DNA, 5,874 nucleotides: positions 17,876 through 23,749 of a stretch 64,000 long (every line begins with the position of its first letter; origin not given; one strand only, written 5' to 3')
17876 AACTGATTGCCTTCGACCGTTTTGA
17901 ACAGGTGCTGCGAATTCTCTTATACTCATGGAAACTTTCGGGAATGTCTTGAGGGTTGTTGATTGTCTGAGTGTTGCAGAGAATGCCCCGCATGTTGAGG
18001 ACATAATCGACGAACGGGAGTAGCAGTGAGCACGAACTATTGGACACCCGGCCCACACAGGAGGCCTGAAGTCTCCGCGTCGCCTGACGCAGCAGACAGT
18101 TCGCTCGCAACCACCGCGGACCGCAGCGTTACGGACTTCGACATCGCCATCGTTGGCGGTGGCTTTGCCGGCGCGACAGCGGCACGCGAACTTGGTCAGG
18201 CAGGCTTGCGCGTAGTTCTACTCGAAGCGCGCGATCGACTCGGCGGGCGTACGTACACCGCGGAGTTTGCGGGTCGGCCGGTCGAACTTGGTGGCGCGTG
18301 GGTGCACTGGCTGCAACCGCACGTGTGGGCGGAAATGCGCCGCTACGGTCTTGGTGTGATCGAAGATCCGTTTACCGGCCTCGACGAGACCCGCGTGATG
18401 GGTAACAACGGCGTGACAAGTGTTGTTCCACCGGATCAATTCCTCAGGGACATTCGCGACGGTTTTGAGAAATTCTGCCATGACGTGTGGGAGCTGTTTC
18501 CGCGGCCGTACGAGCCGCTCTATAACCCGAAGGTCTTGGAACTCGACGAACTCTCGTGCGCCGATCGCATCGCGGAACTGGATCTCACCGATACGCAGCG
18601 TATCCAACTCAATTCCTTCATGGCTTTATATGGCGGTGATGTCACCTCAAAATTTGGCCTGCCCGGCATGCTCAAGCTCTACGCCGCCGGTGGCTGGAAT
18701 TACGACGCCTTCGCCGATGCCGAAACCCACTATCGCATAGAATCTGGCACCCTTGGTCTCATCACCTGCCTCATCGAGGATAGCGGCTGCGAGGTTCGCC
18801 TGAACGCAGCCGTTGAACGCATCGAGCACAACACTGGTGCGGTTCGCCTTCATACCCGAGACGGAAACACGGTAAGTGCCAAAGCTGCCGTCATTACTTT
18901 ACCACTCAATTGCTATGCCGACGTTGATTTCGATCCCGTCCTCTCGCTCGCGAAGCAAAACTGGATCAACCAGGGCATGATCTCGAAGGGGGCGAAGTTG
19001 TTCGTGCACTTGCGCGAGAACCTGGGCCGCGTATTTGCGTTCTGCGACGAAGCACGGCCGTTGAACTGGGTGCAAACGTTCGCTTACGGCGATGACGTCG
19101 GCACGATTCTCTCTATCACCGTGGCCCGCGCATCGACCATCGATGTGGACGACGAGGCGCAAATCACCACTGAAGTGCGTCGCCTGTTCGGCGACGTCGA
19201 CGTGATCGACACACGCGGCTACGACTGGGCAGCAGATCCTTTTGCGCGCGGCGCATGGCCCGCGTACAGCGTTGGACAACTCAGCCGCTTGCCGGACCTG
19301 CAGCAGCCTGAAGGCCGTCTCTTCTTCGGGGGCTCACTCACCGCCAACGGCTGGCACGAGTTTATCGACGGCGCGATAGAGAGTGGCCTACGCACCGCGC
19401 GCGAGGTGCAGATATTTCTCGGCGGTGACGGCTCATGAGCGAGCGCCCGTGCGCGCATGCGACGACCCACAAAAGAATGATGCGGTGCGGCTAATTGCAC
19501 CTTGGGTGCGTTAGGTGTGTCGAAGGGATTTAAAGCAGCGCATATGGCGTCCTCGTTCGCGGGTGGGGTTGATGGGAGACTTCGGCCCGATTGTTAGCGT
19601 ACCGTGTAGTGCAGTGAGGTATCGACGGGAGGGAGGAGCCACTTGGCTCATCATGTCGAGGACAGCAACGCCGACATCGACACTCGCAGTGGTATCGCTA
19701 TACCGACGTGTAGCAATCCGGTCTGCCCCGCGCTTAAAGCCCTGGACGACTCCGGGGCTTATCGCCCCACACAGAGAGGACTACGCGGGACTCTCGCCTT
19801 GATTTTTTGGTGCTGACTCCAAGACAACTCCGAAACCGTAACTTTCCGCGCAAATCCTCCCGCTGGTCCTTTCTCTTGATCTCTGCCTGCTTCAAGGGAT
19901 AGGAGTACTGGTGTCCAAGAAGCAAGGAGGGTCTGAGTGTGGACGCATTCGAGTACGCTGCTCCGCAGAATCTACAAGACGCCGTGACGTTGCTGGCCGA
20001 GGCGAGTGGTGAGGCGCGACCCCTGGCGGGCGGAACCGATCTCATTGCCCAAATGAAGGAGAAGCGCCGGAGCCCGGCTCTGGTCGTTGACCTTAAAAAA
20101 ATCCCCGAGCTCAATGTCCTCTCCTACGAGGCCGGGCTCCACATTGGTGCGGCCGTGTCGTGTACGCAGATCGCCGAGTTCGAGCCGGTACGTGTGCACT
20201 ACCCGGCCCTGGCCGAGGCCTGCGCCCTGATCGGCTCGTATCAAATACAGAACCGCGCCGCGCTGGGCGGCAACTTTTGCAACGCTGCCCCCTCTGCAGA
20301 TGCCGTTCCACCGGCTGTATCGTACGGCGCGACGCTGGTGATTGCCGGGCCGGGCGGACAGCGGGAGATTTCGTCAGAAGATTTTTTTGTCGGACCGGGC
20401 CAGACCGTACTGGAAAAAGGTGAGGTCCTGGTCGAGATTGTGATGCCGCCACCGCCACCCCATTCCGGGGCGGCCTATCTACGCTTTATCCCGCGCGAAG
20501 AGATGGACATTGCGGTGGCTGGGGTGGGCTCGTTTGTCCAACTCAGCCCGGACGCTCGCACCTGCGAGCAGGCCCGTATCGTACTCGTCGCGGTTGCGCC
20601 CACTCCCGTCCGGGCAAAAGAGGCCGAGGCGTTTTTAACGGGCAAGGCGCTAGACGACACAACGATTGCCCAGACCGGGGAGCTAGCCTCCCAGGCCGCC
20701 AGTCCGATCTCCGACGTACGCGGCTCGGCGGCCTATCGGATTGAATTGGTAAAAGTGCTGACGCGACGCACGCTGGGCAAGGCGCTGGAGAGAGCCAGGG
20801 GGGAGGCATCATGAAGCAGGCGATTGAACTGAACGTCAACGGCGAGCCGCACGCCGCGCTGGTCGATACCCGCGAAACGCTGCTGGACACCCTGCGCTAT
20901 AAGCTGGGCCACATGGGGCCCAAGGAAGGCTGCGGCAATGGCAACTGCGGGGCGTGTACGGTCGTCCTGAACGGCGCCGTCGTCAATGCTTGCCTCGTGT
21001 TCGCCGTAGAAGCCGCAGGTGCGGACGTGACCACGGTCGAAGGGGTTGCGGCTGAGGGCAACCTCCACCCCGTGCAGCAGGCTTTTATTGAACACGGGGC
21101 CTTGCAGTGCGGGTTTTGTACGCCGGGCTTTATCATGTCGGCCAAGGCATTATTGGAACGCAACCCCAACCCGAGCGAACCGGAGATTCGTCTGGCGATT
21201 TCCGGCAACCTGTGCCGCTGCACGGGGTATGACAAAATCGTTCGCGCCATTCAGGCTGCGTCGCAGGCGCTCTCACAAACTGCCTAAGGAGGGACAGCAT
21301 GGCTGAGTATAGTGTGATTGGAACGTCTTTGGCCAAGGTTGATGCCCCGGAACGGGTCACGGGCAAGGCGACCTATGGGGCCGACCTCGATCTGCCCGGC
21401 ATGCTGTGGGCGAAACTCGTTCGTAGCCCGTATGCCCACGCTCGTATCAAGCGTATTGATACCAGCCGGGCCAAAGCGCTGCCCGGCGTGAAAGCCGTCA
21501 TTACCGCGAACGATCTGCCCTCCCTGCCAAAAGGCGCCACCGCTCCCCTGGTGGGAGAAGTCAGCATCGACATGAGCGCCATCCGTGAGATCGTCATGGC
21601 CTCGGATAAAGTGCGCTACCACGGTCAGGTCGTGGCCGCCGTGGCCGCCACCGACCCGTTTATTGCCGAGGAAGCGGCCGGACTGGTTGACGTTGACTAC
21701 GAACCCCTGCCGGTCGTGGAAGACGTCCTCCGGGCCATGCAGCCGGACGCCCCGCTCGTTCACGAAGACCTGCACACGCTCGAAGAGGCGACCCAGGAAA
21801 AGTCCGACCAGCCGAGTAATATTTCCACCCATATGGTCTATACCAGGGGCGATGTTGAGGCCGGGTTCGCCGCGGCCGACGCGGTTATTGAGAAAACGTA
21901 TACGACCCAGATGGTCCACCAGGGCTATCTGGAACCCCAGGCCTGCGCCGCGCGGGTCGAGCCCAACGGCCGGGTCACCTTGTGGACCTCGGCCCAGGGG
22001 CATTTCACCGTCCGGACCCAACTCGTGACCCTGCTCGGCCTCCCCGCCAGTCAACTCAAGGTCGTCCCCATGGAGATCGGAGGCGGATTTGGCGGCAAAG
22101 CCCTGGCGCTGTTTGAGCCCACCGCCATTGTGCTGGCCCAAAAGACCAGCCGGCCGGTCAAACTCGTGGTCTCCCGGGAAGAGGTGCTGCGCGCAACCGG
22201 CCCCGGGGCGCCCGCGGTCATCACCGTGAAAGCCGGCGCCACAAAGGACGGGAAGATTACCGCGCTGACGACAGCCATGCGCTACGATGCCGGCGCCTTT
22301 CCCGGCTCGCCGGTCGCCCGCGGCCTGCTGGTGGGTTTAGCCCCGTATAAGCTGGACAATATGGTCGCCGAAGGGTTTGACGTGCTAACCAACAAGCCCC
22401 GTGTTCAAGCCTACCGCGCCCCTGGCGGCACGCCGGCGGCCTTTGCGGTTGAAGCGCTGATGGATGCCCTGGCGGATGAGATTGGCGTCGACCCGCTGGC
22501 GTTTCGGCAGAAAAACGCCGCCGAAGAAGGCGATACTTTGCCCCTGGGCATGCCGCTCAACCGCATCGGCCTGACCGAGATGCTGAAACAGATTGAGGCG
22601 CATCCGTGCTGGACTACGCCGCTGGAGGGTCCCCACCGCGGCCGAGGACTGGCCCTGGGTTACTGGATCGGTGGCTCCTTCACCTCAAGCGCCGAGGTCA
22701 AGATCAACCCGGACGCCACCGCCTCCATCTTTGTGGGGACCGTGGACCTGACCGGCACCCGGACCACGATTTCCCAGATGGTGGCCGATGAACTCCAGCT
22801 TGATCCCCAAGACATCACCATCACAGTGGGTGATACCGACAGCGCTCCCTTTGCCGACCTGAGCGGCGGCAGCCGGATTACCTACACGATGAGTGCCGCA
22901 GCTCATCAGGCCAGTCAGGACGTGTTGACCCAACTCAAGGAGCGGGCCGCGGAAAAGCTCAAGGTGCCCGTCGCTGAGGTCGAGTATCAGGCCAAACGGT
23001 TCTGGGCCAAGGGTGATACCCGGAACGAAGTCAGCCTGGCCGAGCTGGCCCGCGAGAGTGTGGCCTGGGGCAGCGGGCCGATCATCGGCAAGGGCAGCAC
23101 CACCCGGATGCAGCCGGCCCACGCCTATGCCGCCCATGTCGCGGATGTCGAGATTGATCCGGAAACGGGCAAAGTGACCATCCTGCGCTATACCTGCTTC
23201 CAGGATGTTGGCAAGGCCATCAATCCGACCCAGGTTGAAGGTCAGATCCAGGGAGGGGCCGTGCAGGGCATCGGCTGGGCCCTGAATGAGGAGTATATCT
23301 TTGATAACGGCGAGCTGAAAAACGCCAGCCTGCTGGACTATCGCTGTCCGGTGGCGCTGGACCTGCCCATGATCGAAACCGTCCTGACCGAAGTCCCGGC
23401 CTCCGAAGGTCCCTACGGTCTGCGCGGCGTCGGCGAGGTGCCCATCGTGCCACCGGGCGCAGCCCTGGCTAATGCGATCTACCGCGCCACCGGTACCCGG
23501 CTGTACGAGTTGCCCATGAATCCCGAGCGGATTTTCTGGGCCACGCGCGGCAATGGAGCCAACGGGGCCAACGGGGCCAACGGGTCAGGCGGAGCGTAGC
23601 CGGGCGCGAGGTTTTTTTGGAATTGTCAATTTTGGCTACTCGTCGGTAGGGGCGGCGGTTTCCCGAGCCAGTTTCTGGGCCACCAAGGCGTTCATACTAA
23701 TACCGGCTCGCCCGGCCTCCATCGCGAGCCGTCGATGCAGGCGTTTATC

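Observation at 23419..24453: hicAB toxin-antitoxin cassette inserted at the 3' end of the coxL-like gene, flanked by a ~180-bp diverged direct duplication of that 3' end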

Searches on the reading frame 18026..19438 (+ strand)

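Call 6: search_protein_families(library=pfam, proteins=[window:18026-19438:+])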
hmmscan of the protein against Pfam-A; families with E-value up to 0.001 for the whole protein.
window:18026-19438:+ (470 aa): 12 families
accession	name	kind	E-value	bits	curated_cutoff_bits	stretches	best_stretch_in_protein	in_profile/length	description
PF01593.30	Amino_oxidase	-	1.4e-51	176.6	19.8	1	47-461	1-442/443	Flavin containing amine oxidoreductase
PF13450.12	NAD_binding_8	-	1.1e-15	58.1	21.9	1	42-105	1-66/68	NAD(P)-binding Rossmann-like domain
PF01266.30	DAO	-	1.2e-09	38.6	27.9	1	39-76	1-39/353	FAD dependent oxidoreductase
PF07992.20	Pyr_redox_2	-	6.5e-09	36.1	26.1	1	38-75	1-39/291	Pyridine nucleotide-disulphide oxidoreductase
PF12831.13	FAD_oxidored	-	2.3e-07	30.9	27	1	39-76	1-38/416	FAD dependent oxidoreductase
PF00070.33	Pyr_redox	-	1.5e-06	29.1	22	0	40-81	2-42/82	Pyridine nucleotide-disulphide oxidoreductase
PF03486.20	HI0933_like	-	1.6e-06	28.2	50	0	39-74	2-37/244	HI0933-like protein Rossmann domain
PF00890.30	FAD_binding_2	-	1.1e-05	25.3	20.4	1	39-79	1-41/414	FAD binding domain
PF01946.23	Thi4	-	1.7e-05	24.7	26.2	1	36-76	16-57/235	Thi4 family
PF05834.18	Lycopene_cycl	-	2.1e-05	24.2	23.4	1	39-102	1-63/380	Lycopene cyclase protein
PF01494.25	FAD_binding_3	-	9.4e-05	22.2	22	1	38-70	2-34/349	FAD binding domain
PF13738.12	Pyr_redox_3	-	0.00072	19.3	30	0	42-69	2-30/305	Pyridine nucleotide-disulphide oxidoreductase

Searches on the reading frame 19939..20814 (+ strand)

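Call 6: search_protein_families(library=pfam, proteins=[window:19939-20814:+])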
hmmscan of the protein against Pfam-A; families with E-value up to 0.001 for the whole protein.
window:19939-20814:+ (291 aa): 2 families
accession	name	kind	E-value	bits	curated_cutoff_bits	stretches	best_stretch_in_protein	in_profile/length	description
PF00941.27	FAD_binding_5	-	2.3e-45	154.9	27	1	3-171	2-169/170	FAD binding domain in molybdopterin dehydrogenase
PF03450.22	CO_deh_flav_C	-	1.8e-27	95.9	25.5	1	180-281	2-101/102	CO dehydrogenase flavoprotein C-terminal domain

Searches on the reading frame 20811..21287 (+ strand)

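Call 6: search_protein_families(library=pfam, proteins=[window:20811-21287:+])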
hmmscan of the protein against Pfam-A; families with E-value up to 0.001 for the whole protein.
window:20811-21287:+ (158 aa): 3 families
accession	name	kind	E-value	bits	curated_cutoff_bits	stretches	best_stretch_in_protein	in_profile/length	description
PF01799.25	Fer2_2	-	3.7e-36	123.5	30.3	1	75-148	1-75/75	[2Fe-2S] binding domain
PF00111.32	Fer2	-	8.1e-07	29.3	21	1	8-59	2-53/77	2Fe-2S iron-sulfur cluster binding domain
PF13085.11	Fer2_3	-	2.4e-05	24.7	27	1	38-75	49-85/107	2Fe-2S iron-sulfur cluster binding domain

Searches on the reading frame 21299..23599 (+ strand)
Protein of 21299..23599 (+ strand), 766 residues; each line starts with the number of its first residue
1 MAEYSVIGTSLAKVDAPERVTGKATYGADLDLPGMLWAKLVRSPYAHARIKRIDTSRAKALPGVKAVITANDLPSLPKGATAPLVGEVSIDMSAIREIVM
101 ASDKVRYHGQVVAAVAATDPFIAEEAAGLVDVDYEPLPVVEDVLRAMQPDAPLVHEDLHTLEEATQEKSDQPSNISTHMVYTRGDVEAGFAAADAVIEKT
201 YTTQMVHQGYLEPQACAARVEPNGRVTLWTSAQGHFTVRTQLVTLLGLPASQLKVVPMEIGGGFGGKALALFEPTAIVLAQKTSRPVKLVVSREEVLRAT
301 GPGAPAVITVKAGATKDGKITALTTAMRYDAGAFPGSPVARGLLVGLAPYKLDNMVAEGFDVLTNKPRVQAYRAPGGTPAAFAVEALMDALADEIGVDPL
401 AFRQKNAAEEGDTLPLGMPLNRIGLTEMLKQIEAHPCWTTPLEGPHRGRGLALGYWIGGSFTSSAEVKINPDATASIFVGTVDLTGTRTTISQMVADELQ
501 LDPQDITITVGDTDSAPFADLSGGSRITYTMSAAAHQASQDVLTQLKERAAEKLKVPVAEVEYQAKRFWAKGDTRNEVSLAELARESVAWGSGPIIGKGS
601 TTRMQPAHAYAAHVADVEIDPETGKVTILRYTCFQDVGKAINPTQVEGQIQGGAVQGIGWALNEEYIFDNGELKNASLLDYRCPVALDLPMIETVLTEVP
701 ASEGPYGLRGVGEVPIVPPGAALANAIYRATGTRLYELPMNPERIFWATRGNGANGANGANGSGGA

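Call 6: search_protein_families(library=pfam, proteins=[window:21299-23599:+])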
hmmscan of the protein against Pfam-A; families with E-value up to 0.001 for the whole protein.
window:21299-23599:+ (766 aa): 3 families
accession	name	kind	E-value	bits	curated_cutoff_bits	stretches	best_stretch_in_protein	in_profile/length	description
PF02738.23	MoCoBD_1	-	1.3e-68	231.2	27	1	171-407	5-244/244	Molybdopterin cofactor-binding domain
PF20256.3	MoCoBD_2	-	8.8e-68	229.3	27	1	446-690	24-283/283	Molybdopterin cofactor-binding domain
PF01315.27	Ald_Xan_dh_C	-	2.5e-32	111.9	31.3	1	21-138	1-110/110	Aldehyde oxidase and xanthine dehydrogenase, a/b hammerhead domain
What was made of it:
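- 21299..23599 (+): Xanthine-dehydrogenase-family molybdenum hydroxylase large subunit (the 'coxL-like' gene), 766 aa, intact. It follows the small Fe-S subunit (20811-21287) and the FAD subunit (19939-20814). Pfam Ald_Xan_dh_C, MoCoBD_1 and MoCoBD_2 (call 6).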

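Call 11: find_encoding_contigs(protein=window:21299-23599:+, flank=10000, max_places=10)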
Protein window:21299-23599:+ (766 aa): no gene with exactly this product is on record in the collection.

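Call 13: find_related_loci(query=window:21299-23599:+, collection=genome_contigs, flank=10000)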
Query window:21299-23599:+ (766 aa) in genome_contigs; peptide patterns used: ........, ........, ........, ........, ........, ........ (x = any residue, [..] = any of these).
97 stretches matched a pattern; 36 encode a relative of the query (tblastn E <= 1e-3); 29 distinct loci.
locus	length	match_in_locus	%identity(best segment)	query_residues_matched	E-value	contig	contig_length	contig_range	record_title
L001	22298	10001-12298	99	1-766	0e+0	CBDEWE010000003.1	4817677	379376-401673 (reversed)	MAG: uncultured Candidatus Binatia bacterium isolate a8241130-b51f-4fa7-9d5c-c617c4ae5504 genome assembly, contig: conti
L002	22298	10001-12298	98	1-766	0e+0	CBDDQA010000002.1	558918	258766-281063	MAG: uncultured Candidatus Binatia bacterium isolate 6ae7d3f7-6f3a-412e-99ff-c928d72fc6b4 genome assembly, contig: conti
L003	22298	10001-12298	97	1-766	0e+0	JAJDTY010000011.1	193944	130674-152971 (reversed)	MAG: Candidatus Binatia bacterium isolate jk18x1bzbins.55 k141_735251, whole genome shotgun sequence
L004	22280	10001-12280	98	1-760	0e+0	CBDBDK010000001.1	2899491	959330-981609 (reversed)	MAG: uncultured Candidatus Binatia bacterium isolate 2c216906-a703-41c5-82d5-ef5894461506 genome assembly, contig: conti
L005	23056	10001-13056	98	1-765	0e+0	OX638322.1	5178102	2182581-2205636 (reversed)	MAG: Candidatus Binatia bacterium isolate fc306077-a6e0-4751-8727-9b45b52cfb09 genome assembly, chromosome: 1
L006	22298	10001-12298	97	1-766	0e+0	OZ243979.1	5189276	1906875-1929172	MAG: uncultured Candidatus Binatia bacterium isolate 1ea5a42d-c5b0-4d9d-a207-f079449ea76f genome assembly, chromosome: 1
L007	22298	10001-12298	98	1-766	0e+0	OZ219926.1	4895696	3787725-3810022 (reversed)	MAG: Thermodesulfobacteriota bacterium isolate 21442c6b-cc68-4f82-8039-a5361455a999 genome assembly, chromosome: 3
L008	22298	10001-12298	97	1-766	0e+0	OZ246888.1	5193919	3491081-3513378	MAG: Candidatus Binatia bacterium isolate 6b508bb3-31ce-4f4f-8d88-ad7b0e8f6706 genome assembly, chromosome: 1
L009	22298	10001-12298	96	1-766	0e+0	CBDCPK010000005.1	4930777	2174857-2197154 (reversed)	MAG: uncultured Candidatus Binatia bacterium isolate e85f1b99-d511-4c74-aca6-82eb56c94599 genome assembly, contig: chrom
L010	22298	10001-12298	96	1-766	0e+0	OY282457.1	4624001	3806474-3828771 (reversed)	MAG: uncultured Candidatus Binatia bacterium genome assembly, chromosome: 1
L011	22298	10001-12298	98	1-766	0e+0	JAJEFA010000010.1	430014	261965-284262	MAG: Candidatus Binatia bacterium isolate p16x34bins.64 k141_830595, whole genome shotgun sequence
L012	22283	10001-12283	94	1-761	0e+0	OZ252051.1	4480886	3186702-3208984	MAG: uncultured Candidatus Binatia bacterium isolate b4184f84-54dd-4777-b1f7-7d436cdf621f genome assembly, chromosome: 1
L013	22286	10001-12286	91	1-764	0e+0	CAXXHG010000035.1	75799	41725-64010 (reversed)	MAG: Candidatus Binatia bacterium isolate 46507e35-17f4-460c-88f4-f6fc3e85a99b genome assembly, contig: contig_35, whole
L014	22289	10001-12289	90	1-763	0e+0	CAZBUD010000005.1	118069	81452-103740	MAG TPA_asm: uncultured Enterobacteriaceae bacterium isolate SRP092902_co1_597 genome assembly, contig: NODE_86_length_1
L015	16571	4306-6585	90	1-760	0e+0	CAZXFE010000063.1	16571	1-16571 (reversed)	MAG TPA_asm: uncultured Enterobacteriaceae bacterium isolate binchicken_co375_177 genome assembly, contig: NODE_1097_len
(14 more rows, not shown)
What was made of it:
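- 21299..23599 (+): 28 orthologous Binatia loci at 80-99% aa identity (call 13).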
